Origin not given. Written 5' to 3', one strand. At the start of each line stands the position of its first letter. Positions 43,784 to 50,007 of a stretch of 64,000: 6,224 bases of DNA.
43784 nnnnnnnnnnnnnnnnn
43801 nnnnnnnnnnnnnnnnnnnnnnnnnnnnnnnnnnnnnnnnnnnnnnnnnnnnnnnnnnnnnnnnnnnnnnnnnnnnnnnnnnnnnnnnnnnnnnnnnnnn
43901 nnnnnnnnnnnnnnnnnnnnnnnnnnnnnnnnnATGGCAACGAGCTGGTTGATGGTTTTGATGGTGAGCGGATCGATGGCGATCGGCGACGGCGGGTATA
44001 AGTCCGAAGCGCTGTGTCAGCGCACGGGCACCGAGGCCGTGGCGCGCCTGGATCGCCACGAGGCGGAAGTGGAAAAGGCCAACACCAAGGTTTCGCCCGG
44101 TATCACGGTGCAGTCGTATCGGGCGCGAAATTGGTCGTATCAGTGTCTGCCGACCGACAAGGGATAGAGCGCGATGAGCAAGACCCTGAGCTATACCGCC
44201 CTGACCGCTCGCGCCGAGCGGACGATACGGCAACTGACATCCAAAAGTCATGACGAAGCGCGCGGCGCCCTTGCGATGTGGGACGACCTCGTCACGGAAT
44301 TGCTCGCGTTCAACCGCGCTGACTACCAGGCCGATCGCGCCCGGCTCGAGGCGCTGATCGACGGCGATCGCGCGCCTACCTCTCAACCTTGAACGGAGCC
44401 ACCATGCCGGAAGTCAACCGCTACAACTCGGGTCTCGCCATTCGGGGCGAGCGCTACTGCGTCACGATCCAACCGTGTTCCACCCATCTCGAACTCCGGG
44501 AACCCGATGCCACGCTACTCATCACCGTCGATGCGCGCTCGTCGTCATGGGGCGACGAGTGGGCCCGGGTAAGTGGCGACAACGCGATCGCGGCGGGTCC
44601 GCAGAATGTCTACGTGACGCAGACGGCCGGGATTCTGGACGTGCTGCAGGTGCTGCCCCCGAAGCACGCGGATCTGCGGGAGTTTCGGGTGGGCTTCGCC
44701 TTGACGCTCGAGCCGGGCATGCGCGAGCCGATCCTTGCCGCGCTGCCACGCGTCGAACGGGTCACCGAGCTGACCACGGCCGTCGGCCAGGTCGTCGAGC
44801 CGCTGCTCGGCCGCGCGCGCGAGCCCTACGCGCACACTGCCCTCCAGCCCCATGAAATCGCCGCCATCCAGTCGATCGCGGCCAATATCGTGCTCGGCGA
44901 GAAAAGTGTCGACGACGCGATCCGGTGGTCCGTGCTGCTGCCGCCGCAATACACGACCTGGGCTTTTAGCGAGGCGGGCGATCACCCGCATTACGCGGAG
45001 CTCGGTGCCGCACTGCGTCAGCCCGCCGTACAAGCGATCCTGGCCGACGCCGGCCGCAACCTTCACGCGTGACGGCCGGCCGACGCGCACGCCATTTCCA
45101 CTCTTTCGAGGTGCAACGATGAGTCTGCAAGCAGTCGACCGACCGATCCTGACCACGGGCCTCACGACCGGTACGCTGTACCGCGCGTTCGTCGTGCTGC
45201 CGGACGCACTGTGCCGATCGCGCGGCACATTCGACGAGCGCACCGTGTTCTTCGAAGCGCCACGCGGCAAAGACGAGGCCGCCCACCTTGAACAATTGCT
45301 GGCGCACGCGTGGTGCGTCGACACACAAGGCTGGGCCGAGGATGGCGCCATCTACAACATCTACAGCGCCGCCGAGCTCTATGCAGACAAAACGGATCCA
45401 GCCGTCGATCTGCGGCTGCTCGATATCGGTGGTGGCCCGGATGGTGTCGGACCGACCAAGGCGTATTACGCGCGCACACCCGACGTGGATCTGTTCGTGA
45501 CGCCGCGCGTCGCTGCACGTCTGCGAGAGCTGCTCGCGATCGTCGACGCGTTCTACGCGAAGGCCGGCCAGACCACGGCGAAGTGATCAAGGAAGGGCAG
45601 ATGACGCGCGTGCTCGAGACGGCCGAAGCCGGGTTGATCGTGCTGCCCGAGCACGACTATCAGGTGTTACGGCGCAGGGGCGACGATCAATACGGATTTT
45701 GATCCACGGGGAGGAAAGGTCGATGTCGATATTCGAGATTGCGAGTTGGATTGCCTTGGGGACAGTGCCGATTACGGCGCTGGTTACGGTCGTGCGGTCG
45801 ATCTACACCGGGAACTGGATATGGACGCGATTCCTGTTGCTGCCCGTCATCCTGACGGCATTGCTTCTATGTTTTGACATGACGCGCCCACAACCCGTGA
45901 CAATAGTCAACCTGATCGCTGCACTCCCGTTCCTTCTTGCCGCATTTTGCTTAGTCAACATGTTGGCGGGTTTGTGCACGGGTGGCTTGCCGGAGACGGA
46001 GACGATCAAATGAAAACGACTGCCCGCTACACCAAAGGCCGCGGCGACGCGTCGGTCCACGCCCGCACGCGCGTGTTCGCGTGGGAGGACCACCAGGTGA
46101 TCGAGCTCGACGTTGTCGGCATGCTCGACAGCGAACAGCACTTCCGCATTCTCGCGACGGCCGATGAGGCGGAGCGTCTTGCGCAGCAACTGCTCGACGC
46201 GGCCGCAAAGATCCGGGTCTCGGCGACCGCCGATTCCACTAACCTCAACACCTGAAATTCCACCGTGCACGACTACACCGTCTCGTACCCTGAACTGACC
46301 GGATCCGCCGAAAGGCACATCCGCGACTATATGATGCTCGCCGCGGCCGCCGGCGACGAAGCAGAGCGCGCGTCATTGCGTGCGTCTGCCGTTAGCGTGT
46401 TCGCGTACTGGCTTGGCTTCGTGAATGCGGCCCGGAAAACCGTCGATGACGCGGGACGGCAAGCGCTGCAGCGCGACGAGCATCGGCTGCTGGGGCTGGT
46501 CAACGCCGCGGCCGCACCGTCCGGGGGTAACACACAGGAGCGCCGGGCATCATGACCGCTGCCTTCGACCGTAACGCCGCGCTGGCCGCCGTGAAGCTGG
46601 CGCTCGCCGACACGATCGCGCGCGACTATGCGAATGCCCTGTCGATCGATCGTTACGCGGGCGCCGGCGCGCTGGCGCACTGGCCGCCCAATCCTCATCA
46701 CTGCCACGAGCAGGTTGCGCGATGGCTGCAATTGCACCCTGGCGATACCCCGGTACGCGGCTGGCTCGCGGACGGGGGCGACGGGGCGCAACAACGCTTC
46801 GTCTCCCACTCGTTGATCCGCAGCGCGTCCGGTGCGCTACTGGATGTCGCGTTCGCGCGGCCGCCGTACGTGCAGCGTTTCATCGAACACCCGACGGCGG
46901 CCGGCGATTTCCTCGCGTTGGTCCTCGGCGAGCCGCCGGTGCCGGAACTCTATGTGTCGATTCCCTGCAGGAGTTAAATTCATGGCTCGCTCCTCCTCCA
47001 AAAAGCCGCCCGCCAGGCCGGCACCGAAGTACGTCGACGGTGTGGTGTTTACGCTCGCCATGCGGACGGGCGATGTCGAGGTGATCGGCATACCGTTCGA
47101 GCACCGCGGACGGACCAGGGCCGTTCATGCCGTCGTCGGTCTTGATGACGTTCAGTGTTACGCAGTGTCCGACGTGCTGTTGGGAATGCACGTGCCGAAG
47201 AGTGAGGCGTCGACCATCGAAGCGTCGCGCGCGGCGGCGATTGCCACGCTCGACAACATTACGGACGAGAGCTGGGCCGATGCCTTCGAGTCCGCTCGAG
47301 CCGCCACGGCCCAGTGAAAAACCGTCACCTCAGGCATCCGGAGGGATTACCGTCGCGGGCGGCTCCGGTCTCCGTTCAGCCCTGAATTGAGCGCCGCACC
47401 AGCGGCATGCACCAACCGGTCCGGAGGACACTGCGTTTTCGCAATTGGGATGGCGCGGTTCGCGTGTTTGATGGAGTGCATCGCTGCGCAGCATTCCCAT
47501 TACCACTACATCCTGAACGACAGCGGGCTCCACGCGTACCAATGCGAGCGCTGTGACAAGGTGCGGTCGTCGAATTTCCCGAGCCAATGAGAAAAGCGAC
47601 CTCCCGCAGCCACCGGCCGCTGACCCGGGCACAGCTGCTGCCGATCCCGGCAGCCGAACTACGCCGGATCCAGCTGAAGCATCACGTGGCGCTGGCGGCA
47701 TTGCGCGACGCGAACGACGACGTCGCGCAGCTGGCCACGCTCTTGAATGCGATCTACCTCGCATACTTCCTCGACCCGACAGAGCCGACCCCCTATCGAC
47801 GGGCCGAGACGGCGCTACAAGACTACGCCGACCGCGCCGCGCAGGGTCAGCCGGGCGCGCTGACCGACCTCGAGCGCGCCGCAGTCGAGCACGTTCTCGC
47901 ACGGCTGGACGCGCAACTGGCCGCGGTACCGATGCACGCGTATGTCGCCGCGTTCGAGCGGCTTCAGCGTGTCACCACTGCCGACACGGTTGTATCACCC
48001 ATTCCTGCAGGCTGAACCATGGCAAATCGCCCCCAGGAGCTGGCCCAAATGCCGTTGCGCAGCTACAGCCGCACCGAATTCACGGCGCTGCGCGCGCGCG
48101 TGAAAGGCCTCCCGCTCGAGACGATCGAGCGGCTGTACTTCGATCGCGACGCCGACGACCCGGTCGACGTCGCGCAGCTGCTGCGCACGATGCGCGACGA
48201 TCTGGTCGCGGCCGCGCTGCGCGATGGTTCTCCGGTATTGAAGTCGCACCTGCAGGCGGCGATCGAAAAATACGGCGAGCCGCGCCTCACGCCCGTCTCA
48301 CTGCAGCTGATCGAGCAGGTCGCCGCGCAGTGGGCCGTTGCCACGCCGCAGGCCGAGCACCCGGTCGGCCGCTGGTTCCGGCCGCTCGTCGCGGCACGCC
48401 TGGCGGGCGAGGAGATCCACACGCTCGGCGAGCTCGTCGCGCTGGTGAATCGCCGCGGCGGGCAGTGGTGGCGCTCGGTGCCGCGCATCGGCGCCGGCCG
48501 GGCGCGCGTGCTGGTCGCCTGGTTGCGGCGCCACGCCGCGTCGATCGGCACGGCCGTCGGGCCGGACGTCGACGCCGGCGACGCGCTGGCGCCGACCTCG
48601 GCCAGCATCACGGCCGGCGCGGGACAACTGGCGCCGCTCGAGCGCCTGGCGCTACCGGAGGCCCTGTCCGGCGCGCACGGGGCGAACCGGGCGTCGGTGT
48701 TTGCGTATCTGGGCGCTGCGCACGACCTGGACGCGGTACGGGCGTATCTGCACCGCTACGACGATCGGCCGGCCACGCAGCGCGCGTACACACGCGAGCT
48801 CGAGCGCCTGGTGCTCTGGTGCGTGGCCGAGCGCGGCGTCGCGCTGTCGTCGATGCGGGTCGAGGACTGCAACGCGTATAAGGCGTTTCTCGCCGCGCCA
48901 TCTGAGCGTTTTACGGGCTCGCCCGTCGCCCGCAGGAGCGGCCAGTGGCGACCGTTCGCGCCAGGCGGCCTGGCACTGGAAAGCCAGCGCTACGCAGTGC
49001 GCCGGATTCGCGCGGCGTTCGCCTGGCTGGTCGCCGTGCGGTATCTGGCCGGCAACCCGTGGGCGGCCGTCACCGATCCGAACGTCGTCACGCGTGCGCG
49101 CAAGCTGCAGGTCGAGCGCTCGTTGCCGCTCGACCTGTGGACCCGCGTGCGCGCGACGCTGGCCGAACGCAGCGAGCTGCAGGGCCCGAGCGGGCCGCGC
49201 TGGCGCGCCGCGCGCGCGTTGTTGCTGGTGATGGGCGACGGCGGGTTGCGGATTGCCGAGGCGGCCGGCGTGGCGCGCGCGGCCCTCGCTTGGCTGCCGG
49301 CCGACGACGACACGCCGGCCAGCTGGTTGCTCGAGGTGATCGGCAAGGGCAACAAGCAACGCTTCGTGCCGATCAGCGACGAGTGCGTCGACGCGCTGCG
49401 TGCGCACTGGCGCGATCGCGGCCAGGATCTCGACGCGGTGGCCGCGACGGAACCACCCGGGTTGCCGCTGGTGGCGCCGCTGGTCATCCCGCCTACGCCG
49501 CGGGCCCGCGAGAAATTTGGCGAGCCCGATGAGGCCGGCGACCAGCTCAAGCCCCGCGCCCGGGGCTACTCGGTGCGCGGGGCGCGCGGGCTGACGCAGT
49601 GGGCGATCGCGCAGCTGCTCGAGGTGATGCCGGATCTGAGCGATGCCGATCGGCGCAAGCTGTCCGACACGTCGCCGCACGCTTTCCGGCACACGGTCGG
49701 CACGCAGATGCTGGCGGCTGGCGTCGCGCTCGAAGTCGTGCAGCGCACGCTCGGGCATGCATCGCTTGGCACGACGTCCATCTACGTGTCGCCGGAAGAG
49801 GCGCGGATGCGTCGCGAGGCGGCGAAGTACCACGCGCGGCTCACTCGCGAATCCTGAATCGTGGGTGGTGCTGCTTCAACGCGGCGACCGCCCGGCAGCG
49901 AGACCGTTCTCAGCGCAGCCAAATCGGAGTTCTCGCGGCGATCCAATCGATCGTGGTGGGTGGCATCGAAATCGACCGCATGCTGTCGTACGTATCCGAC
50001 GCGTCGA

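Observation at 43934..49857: Twelve-gene same-strand operon of small unknown proteins terminating in a 612-aa tyrosine recombinase, immediately after a Phd-VapC module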

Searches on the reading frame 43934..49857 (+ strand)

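Call 38: search_protein_families(library=pfam, proteins=[L002:5241-5768:+, L003:4555-4860:+, L003:4905-5990:+, L002:7685-8356:+, L003:3881-4534:+, L004:7236-8117:+, L004:3548-4192:+, L002:12323-13078:+], max_evalue=0.05)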
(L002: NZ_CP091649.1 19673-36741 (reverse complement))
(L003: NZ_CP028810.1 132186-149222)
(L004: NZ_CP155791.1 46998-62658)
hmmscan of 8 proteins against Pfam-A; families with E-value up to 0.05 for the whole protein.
L002:5241-5768:+ (175 aa): 1 family
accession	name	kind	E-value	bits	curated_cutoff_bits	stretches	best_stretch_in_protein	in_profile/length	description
PF05066.19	HARE-HTH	-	0.00012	22.9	25.9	1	97-156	1-61/71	HB1, ASXL, restriction endonuclease HTH domain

L003:4555-4860:+ (101 aa): 0 families

L003:4905-5990:+ (361 aa): 0 families

L002:7685-8356:+ (223 aa): 1 family
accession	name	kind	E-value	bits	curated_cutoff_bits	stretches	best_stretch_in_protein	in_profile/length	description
PF06319.18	MmcB-like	-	0.034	14.3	22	0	113-207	43-126/148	DNA repair protein MmcB-like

L003:3881-4534:+ (217 aa): 8 families
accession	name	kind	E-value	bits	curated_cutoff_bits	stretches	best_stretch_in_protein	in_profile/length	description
PF01381.28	HTH_3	-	3.5e-06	27.4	23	1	63-106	1-45/55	Helix-turn-helix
PF13560.12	HTH_31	-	4.7e-06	27.2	27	1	62-103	5-47/64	Helix-turn-helix domain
PF09723.15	Zn_ribbon_8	-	0.00039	20.8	34.4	1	4-37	3-34/41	Zinc ribbon domain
PF13518.12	HTH_28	-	0.00055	20.4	25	1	64-92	7-33/52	Helix-turn-helix domain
PF13384.12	HTH_23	-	0.00092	19.4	24.6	1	68-91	16-37/50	Homeodomain-like domain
PF13551.12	HTH_29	-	0.0038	17.7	28.1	1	69-91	10-32/64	Winged helix-turn helix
PF15731.11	MqsA_antitoxin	-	0.044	14.3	30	0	60-107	71-118/131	Antitoxin component of bacterial toxin-antitoxin system, MqsA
PF06397.17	Desulfoferrod_N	-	0.048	13.7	23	0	5-20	5-20/36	Desulfoferrodoxin, N-terminal domain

L004:7236-8117:+ (293 aa): 3 families
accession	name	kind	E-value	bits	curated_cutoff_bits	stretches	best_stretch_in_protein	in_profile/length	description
PF00929.31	RNase_T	-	1.2e-18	68.6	24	1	130-276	1-160/164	Exonuclease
PF16473.11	Rv2179c-like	-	0.0072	16.5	27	0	130-151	3-24/177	3'-5' exoribonuclease Rv2179c-like domain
PF01612.26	DNA_pol_A_exo1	-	0.0083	16.4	23.6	1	117-221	10-94/173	3'-5' exonuclease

L004:3548-4192:+ (214 aa): 0 families

L002:12323-13078:+ (251 aa): 0 families
